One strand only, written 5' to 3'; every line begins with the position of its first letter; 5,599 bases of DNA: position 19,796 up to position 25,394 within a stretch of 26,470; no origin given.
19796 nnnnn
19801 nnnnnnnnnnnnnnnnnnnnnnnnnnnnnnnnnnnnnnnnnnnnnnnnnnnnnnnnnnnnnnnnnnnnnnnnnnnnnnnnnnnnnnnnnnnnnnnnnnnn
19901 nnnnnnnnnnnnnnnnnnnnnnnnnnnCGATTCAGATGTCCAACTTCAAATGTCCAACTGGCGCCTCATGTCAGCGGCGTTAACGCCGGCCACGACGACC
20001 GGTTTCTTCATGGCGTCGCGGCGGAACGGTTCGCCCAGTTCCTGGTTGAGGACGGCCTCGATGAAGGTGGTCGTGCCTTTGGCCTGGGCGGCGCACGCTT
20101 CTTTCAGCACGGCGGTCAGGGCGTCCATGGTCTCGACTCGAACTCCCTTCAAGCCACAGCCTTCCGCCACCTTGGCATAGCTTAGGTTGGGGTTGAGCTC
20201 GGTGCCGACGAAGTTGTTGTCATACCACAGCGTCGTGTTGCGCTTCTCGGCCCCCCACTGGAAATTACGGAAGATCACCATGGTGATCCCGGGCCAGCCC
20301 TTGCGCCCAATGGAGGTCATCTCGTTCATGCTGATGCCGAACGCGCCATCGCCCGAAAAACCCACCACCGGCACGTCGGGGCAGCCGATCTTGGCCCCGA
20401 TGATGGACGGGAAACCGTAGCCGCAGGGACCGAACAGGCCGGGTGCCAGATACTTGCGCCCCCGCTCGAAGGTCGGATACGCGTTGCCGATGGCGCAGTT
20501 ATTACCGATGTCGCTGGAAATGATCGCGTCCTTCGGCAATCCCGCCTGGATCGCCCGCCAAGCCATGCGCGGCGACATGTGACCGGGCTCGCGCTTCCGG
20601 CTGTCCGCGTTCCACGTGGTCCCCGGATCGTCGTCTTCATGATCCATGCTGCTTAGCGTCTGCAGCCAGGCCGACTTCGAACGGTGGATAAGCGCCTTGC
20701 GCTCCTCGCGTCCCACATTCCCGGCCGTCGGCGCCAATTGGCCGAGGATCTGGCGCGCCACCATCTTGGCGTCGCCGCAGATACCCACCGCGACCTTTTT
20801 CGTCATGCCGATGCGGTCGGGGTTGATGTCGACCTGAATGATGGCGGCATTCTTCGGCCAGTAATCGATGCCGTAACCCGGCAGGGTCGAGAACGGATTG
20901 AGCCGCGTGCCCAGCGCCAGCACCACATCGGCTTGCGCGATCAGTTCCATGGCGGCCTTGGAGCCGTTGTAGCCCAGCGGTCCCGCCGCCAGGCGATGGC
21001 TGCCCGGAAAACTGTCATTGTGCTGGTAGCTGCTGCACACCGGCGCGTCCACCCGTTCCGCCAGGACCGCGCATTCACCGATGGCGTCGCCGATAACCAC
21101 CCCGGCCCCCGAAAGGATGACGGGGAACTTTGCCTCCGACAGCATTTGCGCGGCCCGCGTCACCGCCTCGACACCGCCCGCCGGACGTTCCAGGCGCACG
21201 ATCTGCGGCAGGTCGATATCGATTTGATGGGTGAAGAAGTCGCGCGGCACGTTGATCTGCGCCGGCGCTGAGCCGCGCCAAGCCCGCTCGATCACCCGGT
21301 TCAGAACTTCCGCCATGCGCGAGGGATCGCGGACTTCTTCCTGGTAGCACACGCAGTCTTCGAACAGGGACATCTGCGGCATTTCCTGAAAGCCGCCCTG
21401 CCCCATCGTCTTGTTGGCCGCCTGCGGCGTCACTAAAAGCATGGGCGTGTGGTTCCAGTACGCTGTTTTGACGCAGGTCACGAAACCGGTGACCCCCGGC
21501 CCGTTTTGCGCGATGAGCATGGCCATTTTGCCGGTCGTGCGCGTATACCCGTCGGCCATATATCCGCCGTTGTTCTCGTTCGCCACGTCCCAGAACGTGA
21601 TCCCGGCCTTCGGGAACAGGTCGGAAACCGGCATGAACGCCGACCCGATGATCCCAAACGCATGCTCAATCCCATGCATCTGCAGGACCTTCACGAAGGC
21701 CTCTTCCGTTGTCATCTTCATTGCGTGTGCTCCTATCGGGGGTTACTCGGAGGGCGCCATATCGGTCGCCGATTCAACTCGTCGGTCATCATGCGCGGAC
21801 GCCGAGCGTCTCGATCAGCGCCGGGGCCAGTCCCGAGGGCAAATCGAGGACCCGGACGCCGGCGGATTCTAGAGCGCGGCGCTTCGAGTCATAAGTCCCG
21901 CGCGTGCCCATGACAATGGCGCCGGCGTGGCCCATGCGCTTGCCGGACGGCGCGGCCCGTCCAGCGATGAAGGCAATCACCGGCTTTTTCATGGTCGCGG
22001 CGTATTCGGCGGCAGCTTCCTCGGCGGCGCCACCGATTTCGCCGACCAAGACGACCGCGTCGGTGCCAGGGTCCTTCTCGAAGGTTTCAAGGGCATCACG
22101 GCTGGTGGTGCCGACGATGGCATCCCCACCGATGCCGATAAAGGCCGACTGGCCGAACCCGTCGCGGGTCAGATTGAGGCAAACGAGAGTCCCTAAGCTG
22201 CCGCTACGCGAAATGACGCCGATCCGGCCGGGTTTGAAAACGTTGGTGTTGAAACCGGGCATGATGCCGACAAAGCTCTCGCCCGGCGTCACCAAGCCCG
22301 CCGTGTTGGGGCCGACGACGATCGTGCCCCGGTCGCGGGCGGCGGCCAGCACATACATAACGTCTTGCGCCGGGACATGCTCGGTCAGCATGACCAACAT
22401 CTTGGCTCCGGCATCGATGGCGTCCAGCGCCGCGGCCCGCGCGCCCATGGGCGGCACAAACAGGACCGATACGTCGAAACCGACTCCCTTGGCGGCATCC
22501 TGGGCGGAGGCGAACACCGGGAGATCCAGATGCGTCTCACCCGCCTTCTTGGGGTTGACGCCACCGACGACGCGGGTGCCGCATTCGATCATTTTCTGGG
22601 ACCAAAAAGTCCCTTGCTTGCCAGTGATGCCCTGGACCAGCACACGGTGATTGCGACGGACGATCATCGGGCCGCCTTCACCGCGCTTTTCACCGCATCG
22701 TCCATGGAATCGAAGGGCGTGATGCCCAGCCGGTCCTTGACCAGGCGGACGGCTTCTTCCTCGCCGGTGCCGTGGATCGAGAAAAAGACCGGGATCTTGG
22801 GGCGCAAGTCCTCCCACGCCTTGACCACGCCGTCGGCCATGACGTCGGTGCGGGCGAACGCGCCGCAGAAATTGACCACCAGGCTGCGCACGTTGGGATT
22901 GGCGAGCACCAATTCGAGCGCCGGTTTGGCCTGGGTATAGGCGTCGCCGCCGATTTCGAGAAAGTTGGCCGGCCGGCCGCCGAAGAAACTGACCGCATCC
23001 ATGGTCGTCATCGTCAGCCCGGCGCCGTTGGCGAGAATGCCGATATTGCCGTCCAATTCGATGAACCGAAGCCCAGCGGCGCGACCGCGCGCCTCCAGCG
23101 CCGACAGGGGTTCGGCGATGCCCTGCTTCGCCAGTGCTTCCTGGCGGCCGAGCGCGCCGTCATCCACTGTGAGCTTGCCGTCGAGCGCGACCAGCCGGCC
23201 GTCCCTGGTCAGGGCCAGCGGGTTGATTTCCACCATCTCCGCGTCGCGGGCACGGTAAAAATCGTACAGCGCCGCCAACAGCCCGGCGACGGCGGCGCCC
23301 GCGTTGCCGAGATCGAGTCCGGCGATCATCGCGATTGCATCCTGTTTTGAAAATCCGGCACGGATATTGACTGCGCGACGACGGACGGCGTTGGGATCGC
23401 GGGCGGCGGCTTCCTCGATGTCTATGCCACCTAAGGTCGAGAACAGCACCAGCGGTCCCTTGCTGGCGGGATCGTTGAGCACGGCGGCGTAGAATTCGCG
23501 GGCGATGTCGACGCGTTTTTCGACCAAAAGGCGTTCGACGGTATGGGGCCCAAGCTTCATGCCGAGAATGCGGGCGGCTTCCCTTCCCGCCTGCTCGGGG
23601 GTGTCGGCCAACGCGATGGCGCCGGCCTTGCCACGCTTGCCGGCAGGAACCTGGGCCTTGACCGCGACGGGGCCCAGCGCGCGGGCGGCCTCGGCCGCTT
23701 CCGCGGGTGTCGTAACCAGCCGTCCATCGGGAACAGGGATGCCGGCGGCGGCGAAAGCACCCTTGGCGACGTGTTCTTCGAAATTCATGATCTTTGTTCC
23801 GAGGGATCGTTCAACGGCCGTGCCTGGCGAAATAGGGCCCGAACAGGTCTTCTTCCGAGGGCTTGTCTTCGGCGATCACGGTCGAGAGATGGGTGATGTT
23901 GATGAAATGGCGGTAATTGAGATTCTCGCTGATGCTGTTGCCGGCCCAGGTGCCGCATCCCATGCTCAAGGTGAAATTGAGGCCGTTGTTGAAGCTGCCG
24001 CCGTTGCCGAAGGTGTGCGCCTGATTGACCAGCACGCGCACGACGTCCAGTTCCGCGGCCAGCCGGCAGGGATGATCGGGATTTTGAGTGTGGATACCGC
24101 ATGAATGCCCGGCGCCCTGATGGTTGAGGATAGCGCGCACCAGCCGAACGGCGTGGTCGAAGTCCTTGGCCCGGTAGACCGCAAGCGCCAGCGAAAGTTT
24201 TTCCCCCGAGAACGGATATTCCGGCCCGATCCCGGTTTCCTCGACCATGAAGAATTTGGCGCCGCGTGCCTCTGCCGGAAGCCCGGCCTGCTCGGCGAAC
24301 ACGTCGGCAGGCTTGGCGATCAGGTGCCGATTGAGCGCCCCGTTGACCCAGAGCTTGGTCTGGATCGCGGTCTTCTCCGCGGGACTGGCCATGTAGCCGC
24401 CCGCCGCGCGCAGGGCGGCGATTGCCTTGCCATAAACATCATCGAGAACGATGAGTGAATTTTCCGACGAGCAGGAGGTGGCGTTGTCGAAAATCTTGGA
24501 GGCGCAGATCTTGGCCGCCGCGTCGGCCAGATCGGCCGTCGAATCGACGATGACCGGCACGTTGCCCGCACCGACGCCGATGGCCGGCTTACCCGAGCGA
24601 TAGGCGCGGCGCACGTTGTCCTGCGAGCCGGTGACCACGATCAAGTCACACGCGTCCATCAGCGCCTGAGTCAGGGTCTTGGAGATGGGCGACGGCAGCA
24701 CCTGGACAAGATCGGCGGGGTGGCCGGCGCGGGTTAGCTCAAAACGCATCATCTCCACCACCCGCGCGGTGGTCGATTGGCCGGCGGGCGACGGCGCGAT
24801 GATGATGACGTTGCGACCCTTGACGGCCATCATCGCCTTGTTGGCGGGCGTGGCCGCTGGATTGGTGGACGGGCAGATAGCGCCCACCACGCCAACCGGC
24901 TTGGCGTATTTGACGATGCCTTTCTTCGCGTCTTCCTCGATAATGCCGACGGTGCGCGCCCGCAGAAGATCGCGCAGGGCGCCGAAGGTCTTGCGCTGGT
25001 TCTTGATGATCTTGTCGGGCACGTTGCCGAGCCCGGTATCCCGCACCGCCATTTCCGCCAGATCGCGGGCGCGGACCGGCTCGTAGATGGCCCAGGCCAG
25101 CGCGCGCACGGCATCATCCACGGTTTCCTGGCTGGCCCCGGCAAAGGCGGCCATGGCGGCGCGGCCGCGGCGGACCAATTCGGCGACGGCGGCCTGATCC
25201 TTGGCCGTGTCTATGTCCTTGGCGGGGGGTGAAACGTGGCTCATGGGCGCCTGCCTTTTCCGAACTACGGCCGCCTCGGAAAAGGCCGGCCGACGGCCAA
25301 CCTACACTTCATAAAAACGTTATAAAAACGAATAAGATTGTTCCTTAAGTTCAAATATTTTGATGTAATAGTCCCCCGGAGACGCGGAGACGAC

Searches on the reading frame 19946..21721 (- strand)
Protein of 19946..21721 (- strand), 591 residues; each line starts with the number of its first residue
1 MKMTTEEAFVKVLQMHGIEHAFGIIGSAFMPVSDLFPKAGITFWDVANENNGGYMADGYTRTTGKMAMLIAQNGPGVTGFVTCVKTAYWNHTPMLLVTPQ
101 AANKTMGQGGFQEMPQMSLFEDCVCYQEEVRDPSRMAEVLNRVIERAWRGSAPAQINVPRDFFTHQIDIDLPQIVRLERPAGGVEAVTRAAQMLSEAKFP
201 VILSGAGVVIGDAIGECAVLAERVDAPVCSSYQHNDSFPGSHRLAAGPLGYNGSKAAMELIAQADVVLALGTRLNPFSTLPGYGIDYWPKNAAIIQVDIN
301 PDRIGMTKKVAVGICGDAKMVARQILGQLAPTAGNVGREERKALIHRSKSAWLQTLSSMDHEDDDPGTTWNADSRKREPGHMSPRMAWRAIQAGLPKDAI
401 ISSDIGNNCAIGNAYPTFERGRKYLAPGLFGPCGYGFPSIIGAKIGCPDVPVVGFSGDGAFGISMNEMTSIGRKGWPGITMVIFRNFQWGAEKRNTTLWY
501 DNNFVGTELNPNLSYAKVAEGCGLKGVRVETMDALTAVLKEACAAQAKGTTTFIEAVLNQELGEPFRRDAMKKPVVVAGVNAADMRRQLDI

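Call 31: search_protein_families(library=pfam, proteins=[window:19946-21721:-], max_evalue=0.001)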
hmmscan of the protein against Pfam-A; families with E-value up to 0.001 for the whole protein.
window:19946-21721:- (591 aa): 3 families
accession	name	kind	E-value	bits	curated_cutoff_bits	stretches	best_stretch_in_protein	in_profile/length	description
PF00205.28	TPP_enzyme_M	-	1.3e-35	122.5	30.4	1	187-324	1-136/137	Thiamine pyrophosphate enzyme, central domain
PF02775.26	TPP_enzyme_C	-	5.9e-32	111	21.9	1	404-555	1-150/151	Thiamine pyrophosphate enzyme, C-terminal TPP binding domain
PF02776.23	TPP_enzyme_N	-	2.1e-28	98.9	26.8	1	3-118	1-118/119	Thiamine pyrophosphate enzyme, N-terminal TPP binding domain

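Call 106: search_protein_families(library=ncbifam, proteins=[window:19946-21721:-], max_evalue=1e-10)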
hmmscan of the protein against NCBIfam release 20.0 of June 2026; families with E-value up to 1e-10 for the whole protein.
window:19946-21721:- (591 aa): 50 families (the best 25 are shown)
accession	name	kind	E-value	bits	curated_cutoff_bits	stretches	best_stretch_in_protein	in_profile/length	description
NF005713.0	PRK07525.1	subfamily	0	1012.2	620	1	1-587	4-591/592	sulfoacetaldehyde acetyltransferase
TIGR03457.1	sulphoacet_xsc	equivalog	8.3e-290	962.2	676.4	1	2-577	1-575/579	sulfoacetaldehyde acetyltransferase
TIGR00118.1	acolac_lg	equivalog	3.7e-85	286.5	538.35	1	3-547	1-526/557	biosynthetic-type acetolactate synthase large subunit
NF004919.0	PRK06276.1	equivalog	3e-83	280.1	866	1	3-546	1-529/582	acetolactate synthase large subunit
NF004710.0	PRK06048.1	equivalog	6.4e-81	272.5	976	1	2-549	7-531/561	acetolactate synthase large subunit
NF006122.0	PRK08266.1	subfamily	6.2e-77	259.3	571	2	2-359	3-352/543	hypothetical protein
NF006052.0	PRK08199.1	subfamily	3e-75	253.6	539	1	4-561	9-540/559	thiamine pyrophosphate protein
NF005860.0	PRK07789.1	equivalog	2e-71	241.1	881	1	2-585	33-597/615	acetolactate synthase large subunit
NF005058.0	PRK06466.1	equivalog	1e-68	232.2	951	1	3-558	4-547/574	acetolactate synthase 3 large subunit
NF006016.1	PRK08155.1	equivalog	6.7e-68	229.5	870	1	1-546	1-523/554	acetolactate synthase large subunit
NF006377.0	PRK08611.1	equivalog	1.4e-66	225.3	742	1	2-546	3-520/576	pyruvate oxidase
NF006524.0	PRK08978.1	equivalog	2.3e-66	224.2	738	1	6-546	4-515/548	acetolactate synthase 2 catalytic subunit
TIGR02720.1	pyruv_oxi_spxB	equivalog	7.5e-65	219.4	637.85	1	7-563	3-536/575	pyruvate oxidase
NF005712.0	PRK07524.1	subfamily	9.5e-64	215.7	500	1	3-547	3-521/536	5-guanidino-2-oxopentanoate decarboxylase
NF005039.0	PRK06456.1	equivalog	1.6e-61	208.5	868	1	9-544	8-533/572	acetolactate synthase large subunit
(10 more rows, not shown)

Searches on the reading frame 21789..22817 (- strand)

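Call 31: search_protein_families(library=pfam, proteins=[window:21789-22817:-], max_evalue=0.001)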
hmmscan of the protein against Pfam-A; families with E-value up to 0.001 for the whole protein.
window:21789-22817:- (342 aa): 4 families
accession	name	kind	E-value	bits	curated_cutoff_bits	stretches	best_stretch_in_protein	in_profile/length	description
PF02629.25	CoA_binding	-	1.1e-22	81.1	22.3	1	56-147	3-97/97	CoA binding domain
PF00549.24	Ligase_CoA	-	2.1e-16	60.6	24.5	1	203-321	2-127/128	CoA-ligase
PF13607.11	Succ_CoA_lig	-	1.4e-13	51.2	27.4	1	196-325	1-126/138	Succinyl-CoA ligase like flavodoxin domain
PF13380.12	CoA_binding_2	-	6.4e-05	23.8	22.8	1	73-176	20-114/116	CoA binding domain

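Call 106: search_protein_families(library=ncbifam, proteins=[window:21789-22817:-], max_evalue=1e-10)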
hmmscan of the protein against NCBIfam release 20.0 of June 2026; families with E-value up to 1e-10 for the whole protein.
window:21789-22817:- (342 aa): 5 families
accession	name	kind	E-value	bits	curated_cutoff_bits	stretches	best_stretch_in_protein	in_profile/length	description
NF004230.0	PRK05678.1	equivalog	4.1e-105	351.1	336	1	52-338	4-288/291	succinate--CoA ligase subunit alpha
TIGR01019.1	sucCoAalpha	subfamily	2.7e-103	345.3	353.2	1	52-336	2-284/286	succinate--CoA ligase subunit alpha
TIGR02717.1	AcCoA-syn-alpha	equivalog_domain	4e-20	71.9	567.15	1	83-321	38-271/447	acetate--CoA ligase alpha subunit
NF045494.1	AcCoALig_Archglob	equivalog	9.9e-12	44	1200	1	86-310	258-477/665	acetate--CoA ligase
NF004760.0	PRK06091.1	subfamily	2.3e-11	42.9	433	1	121-289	125-291/555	acyl-CoA synthetase FdrA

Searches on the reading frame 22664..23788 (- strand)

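Call 31: search_protein_families(library=pfam, proteins=[window:22664-23788:-], max_evalue=0.001)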
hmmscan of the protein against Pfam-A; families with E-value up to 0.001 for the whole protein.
window:22664-23788:- (374 aa): 4 families
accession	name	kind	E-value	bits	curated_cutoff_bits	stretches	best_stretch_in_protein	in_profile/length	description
PF08442.15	ATP-grasp_2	-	6.6e-45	153.6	29.5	1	2-192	1-201/202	ATP-grasp domain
PF00549.24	Ligase_CoA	-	4.1e-16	59.7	24.5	1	253-351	2-109/128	CoA-ligase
PF13549.11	ATP-grasp_5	-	2e-12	47.4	27.6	1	4-208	11-221/221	ATP-grasp domain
PF24948.1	Citrate_synth_N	-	3.8e-09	36.7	83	1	43-212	56-224/232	ATP-citrate synthase ATP-grasp domain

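Call 106: search_protein_families(library=ncbifam, proteins=[window:22664-23788:-], max_evalue=1e-10)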
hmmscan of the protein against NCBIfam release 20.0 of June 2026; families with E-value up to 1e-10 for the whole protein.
window:22664-23788:- (374 aa): 3 families
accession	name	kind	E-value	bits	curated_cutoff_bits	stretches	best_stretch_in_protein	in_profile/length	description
NF001913.0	PRK00696.1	equivalog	5.5e-101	338.4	370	1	1-373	1-385/388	ADP-forming succinate--CoA ligase subunit beta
TIGR01016.1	sucCoAbeta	subfamily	1.9e-93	313.5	375.55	1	1-373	1-385/386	succinate-CoA ligase subunit beta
NF010647.0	PRK14046.1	equivalog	1.1e-74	251.9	604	1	1-373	1-385/392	malate--CoA ligase subunit beta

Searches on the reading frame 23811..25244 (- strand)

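Call 31: search_protein_families(library=pfam, proteins=[window:23811-25244:-], max_evalue=0.001)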
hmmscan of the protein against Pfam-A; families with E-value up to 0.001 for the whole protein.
window:23811-25244:- (477 aa): 2 families
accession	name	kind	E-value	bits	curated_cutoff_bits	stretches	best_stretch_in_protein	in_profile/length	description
PF00171.27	Aldedh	-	1.3e-25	90.3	23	1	15-280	26-291/461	Aldehyde dehydrogenase family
PF05893.19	LuxC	-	8e-05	22.1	21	1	114-267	86-241/401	Acyl-CoA reductase (LuxC)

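Call 106: search_protein_families(library=ncbifam, proteins=[window:23811-25244:-], max_evalue=1e-10)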
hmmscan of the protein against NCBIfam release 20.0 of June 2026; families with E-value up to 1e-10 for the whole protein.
window:23811-25244:- (477 aa): 11 families
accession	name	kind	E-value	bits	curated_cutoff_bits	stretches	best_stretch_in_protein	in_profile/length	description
NF047625.1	AcylSulfactDhSauS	equivalog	5.9e-240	796.8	600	1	17-477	3-464/464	acylating sulfoacetaldehyde dehydrogenase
NF010378.0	PRK13805.1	equivalog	2.4e-114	383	951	1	12-453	8-449/872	bifunctional acetaldehyde-CoA/alcohol dehydrogenase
TIGR02518.1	EutH_ACDH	equivalog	1.6e-95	320.8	620.1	1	20-459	10-447/488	acetaldehyde dehydrogenase (acetylating)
NF011927.0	PRK15398.1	subfamily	4.8e-56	190.3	403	1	21-427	39-437/465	aldehyde dehydrogenase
NF001221.0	PRK00197.1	equivalog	5.1e-18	65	289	1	110-424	110-385/418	glutamate-5-semialdehyde dehydrogenase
TIGR00407.1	proA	equivalog_domain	1.7e-14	53.4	317.45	1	108-427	95-379/398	glutamate-5-semialdehyde dehydrogenase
NF006916.0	PRK09407.1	equivalog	4.3e-13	48.7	521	1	112-279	152-318/526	succinic semialdehyde dehydrogenase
TIGR01780.1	SSADH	subfamily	2.2e-12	46.6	646.35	1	104-278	105-280/448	succinate-semialdehyde dehydrogenase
NF052305.1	DioxValDhHalo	equivalog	3.5e-12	46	750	0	109-409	134-441/483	2,5-dioxovalerate dehydrogenase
NF040648.1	lactal_redase_Meth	equivalog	6.4e-12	45.2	650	0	110-277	123-293/463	lactaldehyde dehydrogenase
NF002852.0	PRK03137.1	subfamily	5.3e-11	42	648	0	113-411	168-474/514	L-glutamate gamma-semialdehyde dehydrogenase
